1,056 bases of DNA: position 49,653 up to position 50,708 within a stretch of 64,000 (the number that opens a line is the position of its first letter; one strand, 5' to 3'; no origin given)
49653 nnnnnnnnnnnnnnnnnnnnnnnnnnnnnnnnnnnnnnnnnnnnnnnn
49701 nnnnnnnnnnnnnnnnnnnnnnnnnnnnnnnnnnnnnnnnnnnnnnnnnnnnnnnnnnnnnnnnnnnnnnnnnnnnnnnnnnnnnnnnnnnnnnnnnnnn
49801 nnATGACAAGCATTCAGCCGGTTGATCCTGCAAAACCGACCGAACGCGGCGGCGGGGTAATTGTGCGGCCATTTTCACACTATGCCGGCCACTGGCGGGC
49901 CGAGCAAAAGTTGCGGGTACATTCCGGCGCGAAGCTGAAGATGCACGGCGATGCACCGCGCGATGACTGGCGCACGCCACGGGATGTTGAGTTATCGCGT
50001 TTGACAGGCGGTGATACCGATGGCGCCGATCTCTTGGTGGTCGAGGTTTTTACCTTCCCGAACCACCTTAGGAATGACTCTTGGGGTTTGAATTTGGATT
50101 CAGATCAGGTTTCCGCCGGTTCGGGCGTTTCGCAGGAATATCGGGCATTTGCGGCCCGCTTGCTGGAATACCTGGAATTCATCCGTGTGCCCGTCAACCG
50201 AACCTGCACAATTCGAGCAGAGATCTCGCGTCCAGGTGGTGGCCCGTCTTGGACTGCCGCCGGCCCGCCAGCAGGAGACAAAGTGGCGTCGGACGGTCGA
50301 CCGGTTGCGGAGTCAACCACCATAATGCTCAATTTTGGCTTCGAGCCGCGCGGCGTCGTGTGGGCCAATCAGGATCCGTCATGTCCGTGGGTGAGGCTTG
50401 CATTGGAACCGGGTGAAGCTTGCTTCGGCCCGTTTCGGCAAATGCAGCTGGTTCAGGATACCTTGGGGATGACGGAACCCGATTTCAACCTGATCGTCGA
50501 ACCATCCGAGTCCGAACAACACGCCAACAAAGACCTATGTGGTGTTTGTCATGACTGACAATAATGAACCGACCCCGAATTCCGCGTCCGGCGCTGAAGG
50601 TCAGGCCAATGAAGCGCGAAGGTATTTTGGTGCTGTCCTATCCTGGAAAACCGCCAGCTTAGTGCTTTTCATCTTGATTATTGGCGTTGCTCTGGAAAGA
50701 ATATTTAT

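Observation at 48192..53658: Four-gene operon: Trp-X-Asn repeat peptide, radical SAM/SPASM maturase and two orphan proteins (candidate undescribed cyclophane-type RiPP system)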

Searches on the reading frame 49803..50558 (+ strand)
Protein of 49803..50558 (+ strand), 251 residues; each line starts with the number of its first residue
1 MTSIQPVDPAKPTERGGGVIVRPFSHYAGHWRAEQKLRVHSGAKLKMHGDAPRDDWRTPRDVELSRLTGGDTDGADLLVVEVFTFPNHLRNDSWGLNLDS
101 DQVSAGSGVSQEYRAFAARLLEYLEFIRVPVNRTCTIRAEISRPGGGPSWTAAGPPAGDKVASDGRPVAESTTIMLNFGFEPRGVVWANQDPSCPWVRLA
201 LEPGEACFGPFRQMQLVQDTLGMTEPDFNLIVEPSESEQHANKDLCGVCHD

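Call 3: search_protein_families(library=ncbifam, proteins=[window:49803-50558:+], max_evalue=0.1)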
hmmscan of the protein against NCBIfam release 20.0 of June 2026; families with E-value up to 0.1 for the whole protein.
window:49803-50558:+ (251 aa): 0 families

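Call 4: search_protein_families(library=pfam, proteins=[window:49803-50558:+], max_evalue=0.1)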
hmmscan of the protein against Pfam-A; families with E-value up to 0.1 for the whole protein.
window:49803-50558:+ (251 aa): 0 families

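Call 20: find_homologous_proteins(query=window:49803-50558:+)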
Query window:49803-50558:+ (251 aa): 2 proteins with E <= 0.001 among 727 candidates.
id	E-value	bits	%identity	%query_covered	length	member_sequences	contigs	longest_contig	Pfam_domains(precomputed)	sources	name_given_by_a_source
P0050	3.2e-172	589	100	100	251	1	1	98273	-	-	-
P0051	7.4e-93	329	64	100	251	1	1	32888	-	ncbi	-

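Call 61: search_protein_representatives(alignment_id=A3)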
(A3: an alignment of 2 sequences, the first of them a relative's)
Query: 2 sequences, 253 profile positions. Proteins with E-value up to 0.001 (for the whole library): 58; up to 1e-10: 8; up to 1e-30: 1. The best 58 are listed.
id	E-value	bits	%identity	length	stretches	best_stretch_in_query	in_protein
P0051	4.7e-159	543.6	-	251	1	1-253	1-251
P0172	7.1e-27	110.6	-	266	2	18-192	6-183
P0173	3.4e-26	108.3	-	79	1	175-251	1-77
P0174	6.3e-19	84.5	-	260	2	21-192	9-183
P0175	9.6e-14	67.5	-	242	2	14-150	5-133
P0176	8.1e-13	64.5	-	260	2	31-199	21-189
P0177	1.7e-12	63.4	-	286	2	16-158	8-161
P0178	4.7e-11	58.7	-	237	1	15-233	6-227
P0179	2.6e-10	56.3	-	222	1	16-232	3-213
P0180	3.4e-10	55.9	-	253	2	35-201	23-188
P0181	1.1e-09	54.2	-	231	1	14-232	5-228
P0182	1.2e-09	54.1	-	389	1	47-229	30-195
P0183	2.4e-09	53.1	-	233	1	14-232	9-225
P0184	4.2e-09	52.3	-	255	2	18-190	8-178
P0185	1.6e-08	50.4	-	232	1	50-234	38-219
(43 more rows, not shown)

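Call 62: predict_structure(alignment_id=A3)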
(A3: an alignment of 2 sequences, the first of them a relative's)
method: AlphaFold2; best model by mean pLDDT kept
length: 251 residues; sequences in the alignment: 2
mean_pLDDT: 28.2   pTM: 0.17
mean pLDDT of the five models: 28.2, 27.9, 26.7, 24.7, 24.2
residues with pLDDT >= 90: 0; 70-90: 0; 50-70: 0; < 50: 251
segments of 3 or more residues with pLDDT < 50: 1-251
pLDDT, mean of each block of 10 residues (from residue 1): 29 26 24 26 26 29 30 27 28 28 29 35 30 27 29 29 34 27 26 27 26 28 27 28 30 25
secondary structure, 60 per line:
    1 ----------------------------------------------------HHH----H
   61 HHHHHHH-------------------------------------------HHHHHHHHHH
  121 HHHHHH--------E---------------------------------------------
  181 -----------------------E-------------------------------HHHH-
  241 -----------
elements in order: H60-67 H111-126 H236-239

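Call 64: search_protein_families(library=pfam, alignment_id=A4, max_evalue=0.1)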
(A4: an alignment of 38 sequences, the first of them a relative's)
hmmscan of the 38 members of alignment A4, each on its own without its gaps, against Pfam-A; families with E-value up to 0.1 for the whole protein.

A. member 1, P0050 (251 aa): 0 families

B. families by the number of members that match (of 38 scanned): 2 families
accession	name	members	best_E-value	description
PF07603.17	Lcl_C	5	0.0051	Lcl C-terminal domain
PF19746.4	DUF6233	1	0.032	Family of unknown function (DUF6233)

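Call 65: search_protein_families(library=ncbifam, alignment_id=A4, max_evalue=0.1)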
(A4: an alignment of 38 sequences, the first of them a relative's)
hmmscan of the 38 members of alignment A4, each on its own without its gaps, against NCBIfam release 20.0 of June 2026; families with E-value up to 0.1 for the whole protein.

A. member 1, P0050 (251 aa): 0 families

B. families by the number of members that match (of 38 scanned): 1 family
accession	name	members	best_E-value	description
NF007632.0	PRK10294.1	1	0.021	6-phosphofructokinase II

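Call 66: search_solved_structures(query=A4, max_evalue=5)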
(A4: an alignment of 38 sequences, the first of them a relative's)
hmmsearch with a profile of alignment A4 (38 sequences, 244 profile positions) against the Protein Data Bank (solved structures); distinct sequences matched with E-value up to 5: 1.
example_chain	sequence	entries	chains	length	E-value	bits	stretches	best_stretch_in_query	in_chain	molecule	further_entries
9vkm_A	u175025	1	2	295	7.4e-15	58.3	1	17-239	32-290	Alpha-ketoglutarate-dependent non-heme iron oxygenase MicC Chain A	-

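Call 67: search_solved_structures(query=A4, max_evalue=0.001, show_alignments=1)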
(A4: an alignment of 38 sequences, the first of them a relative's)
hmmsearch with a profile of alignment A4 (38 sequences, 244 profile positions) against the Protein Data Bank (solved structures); distinct sequences matched with E-value up to 0.001: 1.
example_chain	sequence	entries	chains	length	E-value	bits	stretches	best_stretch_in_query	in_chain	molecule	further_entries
9vkm_A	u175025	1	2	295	7.4e-15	58.3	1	17-239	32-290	Alpha-ketoglutarate-dependent non-heme iron oxygenase MicC Chain A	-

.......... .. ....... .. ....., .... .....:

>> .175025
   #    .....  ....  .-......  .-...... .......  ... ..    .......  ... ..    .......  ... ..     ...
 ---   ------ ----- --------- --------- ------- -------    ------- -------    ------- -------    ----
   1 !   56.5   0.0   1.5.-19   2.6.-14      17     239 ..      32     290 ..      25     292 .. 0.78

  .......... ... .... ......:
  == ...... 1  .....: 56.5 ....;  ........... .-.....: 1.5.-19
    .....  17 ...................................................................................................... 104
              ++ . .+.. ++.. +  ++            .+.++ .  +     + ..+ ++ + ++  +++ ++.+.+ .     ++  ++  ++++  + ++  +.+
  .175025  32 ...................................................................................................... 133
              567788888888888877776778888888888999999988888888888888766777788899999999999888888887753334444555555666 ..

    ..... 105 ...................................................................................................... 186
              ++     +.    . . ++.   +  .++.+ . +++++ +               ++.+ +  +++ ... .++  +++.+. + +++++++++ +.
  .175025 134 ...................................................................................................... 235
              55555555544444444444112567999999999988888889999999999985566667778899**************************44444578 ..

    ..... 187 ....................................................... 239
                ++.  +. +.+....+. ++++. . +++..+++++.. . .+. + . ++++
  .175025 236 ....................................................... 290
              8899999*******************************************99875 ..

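Call 77: find_related_loci(query=A5, collection=metagenome_contigs, flank=5000)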
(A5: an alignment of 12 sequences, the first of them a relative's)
Query A5 (260 aa) in metagenome_contigs; peptide patterns used: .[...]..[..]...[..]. (x = any residue, [..] = any of these).
116 stretches matched a pattern; 42 encode a relative of the query (tblastn E <= 1e-3); 42 distinct loci.
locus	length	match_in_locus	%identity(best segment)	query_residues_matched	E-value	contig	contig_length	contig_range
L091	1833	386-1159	50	6-255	1e-73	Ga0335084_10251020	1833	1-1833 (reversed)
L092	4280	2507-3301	46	1-255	3e-70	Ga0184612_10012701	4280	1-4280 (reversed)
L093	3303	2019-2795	48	1-249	2e-70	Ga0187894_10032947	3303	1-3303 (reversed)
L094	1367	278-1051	49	1-252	2e-73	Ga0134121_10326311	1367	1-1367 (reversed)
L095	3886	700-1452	47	1-249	7e-65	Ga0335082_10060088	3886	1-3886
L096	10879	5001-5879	46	1-252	3e-61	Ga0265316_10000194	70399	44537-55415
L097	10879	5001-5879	46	1-252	3e-61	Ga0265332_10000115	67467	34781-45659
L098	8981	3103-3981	46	1-252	3e-61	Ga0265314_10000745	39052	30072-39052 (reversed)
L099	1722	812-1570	45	1-251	8e-61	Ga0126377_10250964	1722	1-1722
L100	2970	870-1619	44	1-250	9e-57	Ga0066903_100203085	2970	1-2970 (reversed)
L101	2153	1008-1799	44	1-256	9e-57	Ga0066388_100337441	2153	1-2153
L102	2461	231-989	45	1-250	4e-56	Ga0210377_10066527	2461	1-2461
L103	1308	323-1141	41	2-260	1e-57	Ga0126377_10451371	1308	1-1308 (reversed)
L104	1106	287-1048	42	1-250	1e-57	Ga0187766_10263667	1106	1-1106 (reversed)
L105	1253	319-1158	40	3-258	5e-57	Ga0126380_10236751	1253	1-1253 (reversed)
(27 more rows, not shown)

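Call 81: search_protein_families(library=padloc, proteins=[window:49803-50558:+], max_evalue=0.01)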
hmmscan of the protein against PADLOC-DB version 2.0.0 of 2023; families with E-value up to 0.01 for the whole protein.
window:49803-50558:+ (251 aa): 0 families

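Call 91: search_protein_families(library=phrogs, proteins=[window:49803-50558:+], max_evalue=0.01)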
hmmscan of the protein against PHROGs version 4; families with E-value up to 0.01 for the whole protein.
window:49803-50558:+ (251 aa): 0 families
